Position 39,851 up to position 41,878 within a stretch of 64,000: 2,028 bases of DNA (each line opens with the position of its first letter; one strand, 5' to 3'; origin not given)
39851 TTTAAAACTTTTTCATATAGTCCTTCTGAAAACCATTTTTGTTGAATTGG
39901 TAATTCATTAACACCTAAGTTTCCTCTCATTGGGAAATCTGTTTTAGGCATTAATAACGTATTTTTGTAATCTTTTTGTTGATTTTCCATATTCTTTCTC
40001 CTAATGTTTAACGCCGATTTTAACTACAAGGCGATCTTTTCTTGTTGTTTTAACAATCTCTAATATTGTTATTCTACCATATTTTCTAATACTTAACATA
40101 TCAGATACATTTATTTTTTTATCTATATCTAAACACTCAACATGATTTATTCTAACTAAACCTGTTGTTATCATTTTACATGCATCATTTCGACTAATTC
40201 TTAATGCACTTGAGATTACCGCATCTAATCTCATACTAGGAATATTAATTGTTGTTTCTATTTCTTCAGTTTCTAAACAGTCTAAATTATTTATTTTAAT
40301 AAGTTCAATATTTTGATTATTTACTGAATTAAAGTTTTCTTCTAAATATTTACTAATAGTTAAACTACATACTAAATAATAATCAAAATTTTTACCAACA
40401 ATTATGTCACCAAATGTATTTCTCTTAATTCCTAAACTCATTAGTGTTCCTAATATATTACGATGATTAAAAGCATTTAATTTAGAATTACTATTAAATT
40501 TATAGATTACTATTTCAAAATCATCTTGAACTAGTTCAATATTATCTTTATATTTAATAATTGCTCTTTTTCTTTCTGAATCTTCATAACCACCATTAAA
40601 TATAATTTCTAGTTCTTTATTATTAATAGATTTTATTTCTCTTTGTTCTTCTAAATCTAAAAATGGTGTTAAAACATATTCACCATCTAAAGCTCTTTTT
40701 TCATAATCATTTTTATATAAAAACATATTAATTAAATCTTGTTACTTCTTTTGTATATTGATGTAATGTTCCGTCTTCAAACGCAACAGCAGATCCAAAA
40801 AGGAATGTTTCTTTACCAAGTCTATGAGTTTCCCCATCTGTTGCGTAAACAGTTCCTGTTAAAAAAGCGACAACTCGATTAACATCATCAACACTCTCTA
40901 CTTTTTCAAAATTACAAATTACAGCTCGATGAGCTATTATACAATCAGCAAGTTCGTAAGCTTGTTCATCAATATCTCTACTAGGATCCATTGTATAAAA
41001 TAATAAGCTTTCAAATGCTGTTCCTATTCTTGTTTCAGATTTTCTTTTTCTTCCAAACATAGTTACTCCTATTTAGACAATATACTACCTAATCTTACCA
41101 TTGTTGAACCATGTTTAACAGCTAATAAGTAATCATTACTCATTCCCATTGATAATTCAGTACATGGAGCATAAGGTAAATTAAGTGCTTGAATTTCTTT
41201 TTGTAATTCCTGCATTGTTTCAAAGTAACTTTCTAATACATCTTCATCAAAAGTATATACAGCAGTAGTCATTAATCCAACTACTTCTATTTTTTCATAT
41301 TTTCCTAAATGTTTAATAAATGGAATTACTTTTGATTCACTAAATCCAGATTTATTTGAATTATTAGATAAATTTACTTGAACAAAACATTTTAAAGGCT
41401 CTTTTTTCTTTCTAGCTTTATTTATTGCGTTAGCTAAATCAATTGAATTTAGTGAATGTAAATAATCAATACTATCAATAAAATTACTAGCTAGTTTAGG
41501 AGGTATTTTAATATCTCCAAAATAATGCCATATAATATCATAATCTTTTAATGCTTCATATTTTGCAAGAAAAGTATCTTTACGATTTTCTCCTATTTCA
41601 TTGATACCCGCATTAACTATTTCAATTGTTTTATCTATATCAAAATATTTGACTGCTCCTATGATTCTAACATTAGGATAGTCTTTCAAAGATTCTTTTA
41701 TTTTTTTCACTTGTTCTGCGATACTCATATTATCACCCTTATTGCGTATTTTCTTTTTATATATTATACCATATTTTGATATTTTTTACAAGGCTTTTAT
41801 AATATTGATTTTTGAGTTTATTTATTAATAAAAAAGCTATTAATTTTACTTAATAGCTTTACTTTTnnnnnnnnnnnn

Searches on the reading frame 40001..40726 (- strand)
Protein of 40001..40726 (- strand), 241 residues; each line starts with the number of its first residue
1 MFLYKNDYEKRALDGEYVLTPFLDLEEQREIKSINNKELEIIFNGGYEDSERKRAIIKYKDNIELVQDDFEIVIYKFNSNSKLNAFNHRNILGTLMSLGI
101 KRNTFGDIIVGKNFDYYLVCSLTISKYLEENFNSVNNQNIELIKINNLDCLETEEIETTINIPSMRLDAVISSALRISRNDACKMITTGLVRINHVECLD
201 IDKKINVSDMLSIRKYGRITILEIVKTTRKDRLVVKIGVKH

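Call 67: search_protein_families(library=pfam, proteins=[window:40001-40726:-], max_evalue=0.00001)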
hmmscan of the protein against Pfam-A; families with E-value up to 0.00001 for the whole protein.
window:40001-40726:- (241 aa): 1 family
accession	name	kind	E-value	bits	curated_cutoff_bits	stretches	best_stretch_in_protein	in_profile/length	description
PF17774.7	YlmH_RBD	-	1.3e-18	67.6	23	1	67-146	3-81/84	Putative RNA-binding domain in YlmH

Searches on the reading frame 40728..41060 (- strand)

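Call 67: search_protein_families(library=pfam, proteins=[window:40728-41060:-], max_evalue=0.00001)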
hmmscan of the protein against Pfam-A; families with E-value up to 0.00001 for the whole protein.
window:40728-41060:- (110 aa): 1 family
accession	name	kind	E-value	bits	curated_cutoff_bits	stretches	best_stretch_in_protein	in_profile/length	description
PF04472.17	SepF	-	1.3e-12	48.2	27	1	32-88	10-65/72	Cell division protein SepF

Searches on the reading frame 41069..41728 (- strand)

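Call 67: search_protein_families(library=pfam, proteins=[window:41069-41728:-], max_evalue=0.00001)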
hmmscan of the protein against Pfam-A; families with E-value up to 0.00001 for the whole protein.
window:41069-41728:- (219 aa): 1 family
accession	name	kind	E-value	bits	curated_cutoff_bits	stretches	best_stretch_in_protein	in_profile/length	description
PF01168.26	Ala_racemase_N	-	7.1e-15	55.8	24.1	1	3-217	6-215/220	Alanine racemase, N-terminal domain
